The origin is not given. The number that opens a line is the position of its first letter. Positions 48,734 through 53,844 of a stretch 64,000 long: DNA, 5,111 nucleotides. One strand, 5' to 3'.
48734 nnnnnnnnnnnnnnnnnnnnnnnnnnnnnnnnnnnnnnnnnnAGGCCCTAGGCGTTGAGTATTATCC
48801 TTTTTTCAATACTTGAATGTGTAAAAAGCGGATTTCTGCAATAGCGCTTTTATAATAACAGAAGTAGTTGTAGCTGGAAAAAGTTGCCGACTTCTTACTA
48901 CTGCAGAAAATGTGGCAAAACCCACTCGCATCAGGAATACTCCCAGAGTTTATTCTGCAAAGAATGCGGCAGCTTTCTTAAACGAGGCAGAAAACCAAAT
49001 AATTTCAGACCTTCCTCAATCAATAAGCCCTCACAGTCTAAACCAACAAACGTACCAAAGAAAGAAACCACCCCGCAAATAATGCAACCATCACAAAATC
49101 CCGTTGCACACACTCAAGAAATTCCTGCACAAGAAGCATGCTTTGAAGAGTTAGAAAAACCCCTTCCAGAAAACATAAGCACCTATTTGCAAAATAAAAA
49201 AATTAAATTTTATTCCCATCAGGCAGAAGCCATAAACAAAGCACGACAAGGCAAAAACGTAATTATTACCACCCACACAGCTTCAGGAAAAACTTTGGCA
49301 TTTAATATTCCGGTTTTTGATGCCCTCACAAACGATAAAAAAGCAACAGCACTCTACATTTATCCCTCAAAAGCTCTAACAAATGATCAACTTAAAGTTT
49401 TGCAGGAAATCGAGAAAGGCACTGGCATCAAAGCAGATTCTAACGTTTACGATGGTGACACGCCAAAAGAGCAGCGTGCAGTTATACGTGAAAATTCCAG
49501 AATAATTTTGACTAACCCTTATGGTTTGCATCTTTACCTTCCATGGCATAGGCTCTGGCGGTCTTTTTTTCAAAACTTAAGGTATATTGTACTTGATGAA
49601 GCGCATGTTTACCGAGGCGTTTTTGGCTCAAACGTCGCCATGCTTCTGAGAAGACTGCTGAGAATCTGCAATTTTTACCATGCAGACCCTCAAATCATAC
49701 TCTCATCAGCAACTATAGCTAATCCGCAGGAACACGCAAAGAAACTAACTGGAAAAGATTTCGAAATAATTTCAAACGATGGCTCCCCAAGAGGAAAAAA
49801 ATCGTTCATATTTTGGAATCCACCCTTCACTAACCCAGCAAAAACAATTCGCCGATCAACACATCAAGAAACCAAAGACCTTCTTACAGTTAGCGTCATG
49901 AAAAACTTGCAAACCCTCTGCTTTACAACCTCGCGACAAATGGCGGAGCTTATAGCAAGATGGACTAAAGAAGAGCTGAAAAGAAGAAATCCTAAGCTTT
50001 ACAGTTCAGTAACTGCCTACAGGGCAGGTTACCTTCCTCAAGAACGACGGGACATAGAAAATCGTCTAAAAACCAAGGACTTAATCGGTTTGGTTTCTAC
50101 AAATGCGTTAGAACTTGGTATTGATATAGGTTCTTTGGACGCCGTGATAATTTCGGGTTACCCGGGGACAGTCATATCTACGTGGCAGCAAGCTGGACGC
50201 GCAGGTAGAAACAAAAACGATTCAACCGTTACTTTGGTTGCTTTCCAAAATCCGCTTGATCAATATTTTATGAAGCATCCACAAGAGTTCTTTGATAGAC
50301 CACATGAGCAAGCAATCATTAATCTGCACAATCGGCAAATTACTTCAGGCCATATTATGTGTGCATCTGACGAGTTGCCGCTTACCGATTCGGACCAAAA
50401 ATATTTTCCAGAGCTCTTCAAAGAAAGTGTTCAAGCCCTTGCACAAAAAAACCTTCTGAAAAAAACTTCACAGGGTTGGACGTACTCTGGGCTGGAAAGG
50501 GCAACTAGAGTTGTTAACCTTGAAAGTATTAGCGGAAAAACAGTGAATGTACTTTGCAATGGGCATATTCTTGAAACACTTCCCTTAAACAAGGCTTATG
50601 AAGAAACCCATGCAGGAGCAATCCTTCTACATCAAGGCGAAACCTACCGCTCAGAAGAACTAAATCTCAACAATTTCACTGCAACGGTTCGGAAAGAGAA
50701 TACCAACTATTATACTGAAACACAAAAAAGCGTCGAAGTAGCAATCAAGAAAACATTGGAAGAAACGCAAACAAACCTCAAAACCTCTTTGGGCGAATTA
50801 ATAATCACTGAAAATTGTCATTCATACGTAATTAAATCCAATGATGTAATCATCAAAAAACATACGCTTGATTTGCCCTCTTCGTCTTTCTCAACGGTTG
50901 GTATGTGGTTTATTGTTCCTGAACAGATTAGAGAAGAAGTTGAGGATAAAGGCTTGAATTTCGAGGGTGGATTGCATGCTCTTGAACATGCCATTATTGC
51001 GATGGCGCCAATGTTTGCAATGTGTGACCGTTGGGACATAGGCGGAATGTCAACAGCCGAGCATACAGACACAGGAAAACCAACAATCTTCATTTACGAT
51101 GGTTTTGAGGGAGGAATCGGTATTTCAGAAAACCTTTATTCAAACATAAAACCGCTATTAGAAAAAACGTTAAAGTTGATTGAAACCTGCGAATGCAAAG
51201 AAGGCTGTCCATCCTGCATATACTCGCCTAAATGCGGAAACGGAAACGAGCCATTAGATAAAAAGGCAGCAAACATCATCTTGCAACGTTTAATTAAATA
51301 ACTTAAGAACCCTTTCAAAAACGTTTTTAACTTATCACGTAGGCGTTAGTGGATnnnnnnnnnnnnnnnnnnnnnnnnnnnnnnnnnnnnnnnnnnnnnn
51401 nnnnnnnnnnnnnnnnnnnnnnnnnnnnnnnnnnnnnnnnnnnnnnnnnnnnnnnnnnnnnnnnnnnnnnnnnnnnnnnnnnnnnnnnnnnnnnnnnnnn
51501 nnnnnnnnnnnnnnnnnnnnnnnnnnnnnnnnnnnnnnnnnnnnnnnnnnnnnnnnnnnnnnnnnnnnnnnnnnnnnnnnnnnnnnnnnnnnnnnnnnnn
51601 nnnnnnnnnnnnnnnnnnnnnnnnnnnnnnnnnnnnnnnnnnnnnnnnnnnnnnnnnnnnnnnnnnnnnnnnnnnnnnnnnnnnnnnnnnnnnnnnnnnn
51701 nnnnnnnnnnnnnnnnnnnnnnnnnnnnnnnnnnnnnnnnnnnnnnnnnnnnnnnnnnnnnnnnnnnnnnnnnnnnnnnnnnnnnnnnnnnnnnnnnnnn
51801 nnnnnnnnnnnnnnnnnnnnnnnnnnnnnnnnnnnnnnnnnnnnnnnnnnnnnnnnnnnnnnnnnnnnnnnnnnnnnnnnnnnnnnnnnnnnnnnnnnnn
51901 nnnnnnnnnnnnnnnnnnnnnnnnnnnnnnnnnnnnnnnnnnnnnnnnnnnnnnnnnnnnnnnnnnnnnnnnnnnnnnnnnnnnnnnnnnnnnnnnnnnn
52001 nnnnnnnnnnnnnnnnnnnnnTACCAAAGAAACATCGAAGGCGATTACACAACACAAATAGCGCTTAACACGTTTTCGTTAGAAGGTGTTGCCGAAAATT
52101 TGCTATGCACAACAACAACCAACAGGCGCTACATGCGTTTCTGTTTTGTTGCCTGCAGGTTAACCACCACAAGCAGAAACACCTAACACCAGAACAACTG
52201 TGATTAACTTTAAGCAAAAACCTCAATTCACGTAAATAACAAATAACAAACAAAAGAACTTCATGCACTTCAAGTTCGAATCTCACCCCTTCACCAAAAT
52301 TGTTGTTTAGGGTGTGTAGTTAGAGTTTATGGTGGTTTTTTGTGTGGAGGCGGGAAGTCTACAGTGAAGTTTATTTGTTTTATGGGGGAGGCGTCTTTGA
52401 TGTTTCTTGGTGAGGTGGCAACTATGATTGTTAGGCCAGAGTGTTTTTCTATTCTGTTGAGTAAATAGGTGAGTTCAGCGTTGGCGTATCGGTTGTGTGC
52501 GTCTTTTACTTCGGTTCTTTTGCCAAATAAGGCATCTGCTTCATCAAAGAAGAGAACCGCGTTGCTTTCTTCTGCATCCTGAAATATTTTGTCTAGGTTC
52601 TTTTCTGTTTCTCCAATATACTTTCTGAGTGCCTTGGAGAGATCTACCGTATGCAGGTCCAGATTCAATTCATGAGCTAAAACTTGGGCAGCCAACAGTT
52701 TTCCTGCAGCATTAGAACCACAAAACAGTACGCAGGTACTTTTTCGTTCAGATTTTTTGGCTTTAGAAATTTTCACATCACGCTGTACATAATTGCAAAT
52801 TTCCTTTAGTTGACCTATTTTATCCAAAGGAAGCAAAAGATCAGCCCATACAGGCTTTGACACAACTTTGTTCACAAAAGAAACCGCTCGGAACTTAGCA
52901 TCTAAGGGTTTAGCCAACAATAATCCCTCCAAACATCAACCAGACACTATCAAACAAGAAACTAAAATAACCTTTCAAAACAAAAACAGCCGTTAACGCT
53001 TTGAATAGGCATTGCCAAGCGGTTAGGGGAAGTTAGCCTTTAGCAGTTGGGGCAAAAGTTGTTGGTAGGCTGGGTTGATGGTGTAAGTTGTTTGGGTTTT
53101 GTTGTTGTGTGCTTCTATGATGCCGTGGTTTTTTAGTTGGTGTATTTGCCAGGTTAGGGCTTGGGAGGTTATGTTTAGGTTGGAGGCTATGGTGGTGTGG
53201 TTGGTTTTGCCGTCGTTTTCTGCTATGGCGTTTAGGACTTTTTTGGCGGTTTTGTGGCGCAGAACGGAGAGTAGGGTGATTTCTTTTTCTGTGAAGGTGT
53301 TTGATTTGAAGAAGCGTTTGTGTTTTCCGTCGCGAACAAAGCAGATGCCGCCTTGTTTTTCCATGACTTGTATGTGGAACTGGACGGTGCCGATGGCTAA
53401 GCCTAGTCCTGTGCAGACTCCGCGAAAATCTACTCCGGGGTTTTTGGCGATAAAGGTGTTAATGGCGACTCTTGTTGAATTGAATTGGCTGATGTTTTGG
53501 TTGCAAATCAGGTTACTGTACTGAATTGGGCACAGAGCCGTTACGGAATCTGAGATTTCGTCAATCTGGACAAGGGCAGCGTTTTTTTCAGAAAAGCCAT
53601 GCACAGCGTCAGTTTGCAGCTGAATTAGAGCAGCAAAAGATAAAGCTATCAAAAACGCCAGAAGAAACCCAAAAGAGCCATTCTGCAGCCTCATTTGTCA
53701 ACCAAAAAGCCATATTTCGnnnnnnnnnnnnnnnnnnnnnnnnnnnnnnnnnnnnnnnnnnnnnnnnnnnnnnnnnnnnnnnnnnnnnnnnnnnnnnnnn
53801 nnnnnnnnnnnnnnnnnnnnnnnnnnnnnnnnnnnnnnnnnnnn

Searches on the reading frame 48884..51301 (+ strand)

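Call 18: search_protein_families(library=pfam, proteins=[window:48884-51301:+], max_evalue=0.01)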
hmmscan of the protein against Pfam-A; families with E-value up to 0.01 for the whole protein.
window:48884-51301:+ (805 aa): 5 families
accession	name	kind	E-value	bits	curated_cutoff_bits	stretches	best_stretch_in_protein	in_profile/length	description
PF00270.35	DEAD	-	1.3e-35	123.1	26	1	111-282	2-165/167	DEAD/DEAH box helicase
PF09369.15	MZB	-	5.3e-26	91.6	24.2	1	700-779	1-80/80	MrfA Zn-binding domain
PF00271.37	Helicase_C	-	4.9e-17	62.6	23.5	1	334-443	10-109/110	Helicase conserved C-terminal domain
PF22982.3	WHD_HRQ1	-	9e-10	39.9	27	1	479-533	1-52/70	ATP-dependent helicase HRQ1, winged helix domain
PF04851.21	ResIII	-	4.6e-07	30.3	22.5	1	106-244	1-138/164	Type III restriction enzyme, res subunit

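Call 58: search_protein_families(library=padloc, proteins=[window:48884-51301:+], max_evalue=0.001)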
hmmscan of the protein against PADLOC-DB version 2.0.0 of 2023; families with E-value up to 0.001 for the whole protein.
window:48884-51301:+ (805 aa): 57 families (the best 25 are shown)
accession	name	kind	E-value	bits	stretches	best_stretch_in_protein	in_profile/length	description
PDLC00037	DruE3|DruE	-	4.9e-45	151.8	4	99-202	92-205/2055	SNF2 family N-terminal domain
PDLC00013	DruE1|DruE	-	1.6e-44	150.2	4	403-492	1086-1176/1776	SNF2 family N-terminal domain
PDLC03960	SngC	-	6.5e-42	142.2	1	111-490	27-369/720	-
PDLC02503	BrxHI|BrxHII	-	1e-38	131.1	1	87-450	5-349/698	BrxHI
PDLC00036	DruE3|DruE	-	8.5e-38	127.2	3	108-293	92-307/2023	SNF2 family N-terminal domain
PDLC00035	DruE3|DruE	-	4.8e-28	95.4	2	106-288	100-309/1460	SNF2 family N-terminal domain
PDLC02570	DrmA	-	2.1e-25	87.2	1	235-471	413-653/851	DrmA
PDLC03928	PsyrT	-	3.7e-25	86.3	1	102-466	16-360/689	-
PDLC00051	DruE4|DruE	-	9.6e-25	84.3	3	93-153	77-138/1829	SNF2 family N-terminal domain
PDLC00015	DruE2|DruE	-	4.1e-24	82.4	3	104-151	92-140/1887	SNF2 family N-terminal domain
PDLC00014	DruE2|DruE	-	7.4e-23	78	3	98-152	101-152/1928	SNF2 family N-terminal domain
PDLC02501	BrxHI|BrxHII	-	1.6e-21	74.1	1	113-450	28-349/925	BrxHI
PDLC01533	Cas3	-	3.3e-21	73.3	1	88-277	16-205/897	CAS-I; effector_G3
PDLC02569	DrmA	-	3.3e-21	72.8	2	233-463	657-893/1095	DrmA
PDLC02897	DpdJ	-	5e-20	68.9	1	73-442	65-450/1570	DpdJ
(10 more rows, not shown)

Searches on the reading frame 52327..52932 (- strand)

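Call 18: search_protein_families(library=pfam, proteins=[window:52327-52932:-], max_evalue=0.01)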
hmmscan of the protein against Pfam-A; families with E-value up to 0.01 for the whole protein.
window:52327-52932:- (201 aa): 4 families
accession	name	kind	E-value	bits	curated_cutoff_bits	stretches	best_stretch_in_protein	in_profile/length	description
PF00004.35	AAA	-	1.9e-19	70.8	21.2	1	68-180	1-116/131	ATPase family associated with various cellular activities (AAA)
PF20720.3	nSTAND3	-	0.00061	20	27.2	1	55-178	7-115/155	Novel STAND NTPase 3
PF05496.18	RuvB_N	-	0.002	18.4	27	1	51-135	19-96/159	Holliday junction DNA helicase RuvB P-loop domain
PF14272.11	Gly_rich_SFCGS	-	0.0066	16.9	27.3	1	45-99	28-82/114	Glycine-rich SFCGS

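Call 58: search_protein_families(library=padloc, proteins=[window:52327-52932:-], max_evalue=0.001)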
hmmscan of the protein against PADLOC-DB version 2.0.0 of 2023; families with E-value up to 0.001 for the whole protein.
window:52327-52932:- (201 aa): 4 families
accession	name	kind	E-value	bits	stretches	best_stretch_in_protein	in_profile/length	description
PDLC02196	IetA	-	7.8e-18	63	1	9-145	69-202/374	-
PDLC04232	IetA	-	5.2e-16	57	1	18-146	71-197/330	-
PDLC04231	IetA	-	3.7e-13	47.9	1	23-197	77-248/262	-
PDLC02195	IetA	-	1.2e-09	35.9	1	64-140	136-212/395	-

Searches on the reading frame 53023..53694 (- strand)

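Call 18: search_protein_families(library=pfam, proteins=[window:53023-53694:-], max_evalue=0.01)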
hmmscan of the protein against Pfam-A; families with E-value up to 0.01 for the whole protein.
window:53023-53694:- (223 aa): 5 families
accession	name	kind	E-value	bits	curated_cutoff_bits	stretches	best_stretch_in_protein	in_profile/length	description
PF13412.12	HTH_24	-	1.7e-10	40.8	21.9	1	147-194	2-48/48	Winged helix-turn-helix DNA-binding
PF24266.1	HTH_HVO_0163_N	-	6.1e-10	39.5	31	1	73-138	2-66/70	HVO_0163, N-terminal HTH domain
PF12802.13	MarR_2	-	1.2e-05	25.8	27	0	81-127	13-60/61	MarR family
PF12840.13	HTH_20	-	0.00053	20.3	27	0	167-194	22-49/51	Helix-turn-helix domain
PF13601.12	HTH_34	-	0.0088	16.6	27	0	75-126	2-53/80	Winged helix DNA-binding domain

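Call 58: search_protein_families(library=padloc, proteins=[window:53023-53694:-], max_evalue=0.001)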
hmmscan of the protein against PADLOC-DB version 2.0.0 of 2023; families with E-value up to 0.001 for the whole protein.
window:53023-53694:- (223 aa): 12 families
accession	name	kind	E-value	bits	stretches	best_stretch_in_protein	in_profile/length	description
PDLC01866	CARF3--CARF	-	4.2e-08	31.4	1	148-202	139-192/207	-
PDLC01438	Csa3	-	5e-08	31.3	1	138-212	138-207/305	"CAS-I,CAS-II,CAS-III,CAS-IV,CAS-V,CAS-VI; associated_signaling"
PDLC01850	CARF3--CARF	-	4.9e-06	24.6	1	134-199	131-195/209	-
PDLC01434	CasR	-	7.1e-06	24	1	148-201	128-178/191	"CAS-I,CAS-II,CAS-III,CAS-IV,CAS-V,CAS-VI; associated_signaling"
PDLC01268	CasR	-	1.7e-05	22.9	1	148-203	124-177/179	"CAS-I,CAS-II,CAS-III,CAS-IV,CAS-V,CAS-VI; associated_signaling"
PDLC01865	CARF3--CARF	-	1.8e-05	22.4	0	148-201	149-199/215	-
PDLC01853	CARF3--CARF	-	2.5e-05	22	0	148-202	138-193/209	-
PDLC01857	CARF3--CARF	-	9.4e-05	20.1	0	150-218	130-197/201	-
PDLC04368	PDC-M05A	-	0.00033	18.5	1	140-209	5-75/201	-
PDLC01860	CARF3--CARF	-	0.00036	18.7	0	142-207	137-201/210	-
PDLC01852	CARF3--CARF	-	0.00042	18.3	0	147-200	142-195/208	-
PDLC01720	Csa3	-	0.00061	18.3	0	74-142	26-88/118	Csa3_1_CAS-I-II-III-IV-V-VI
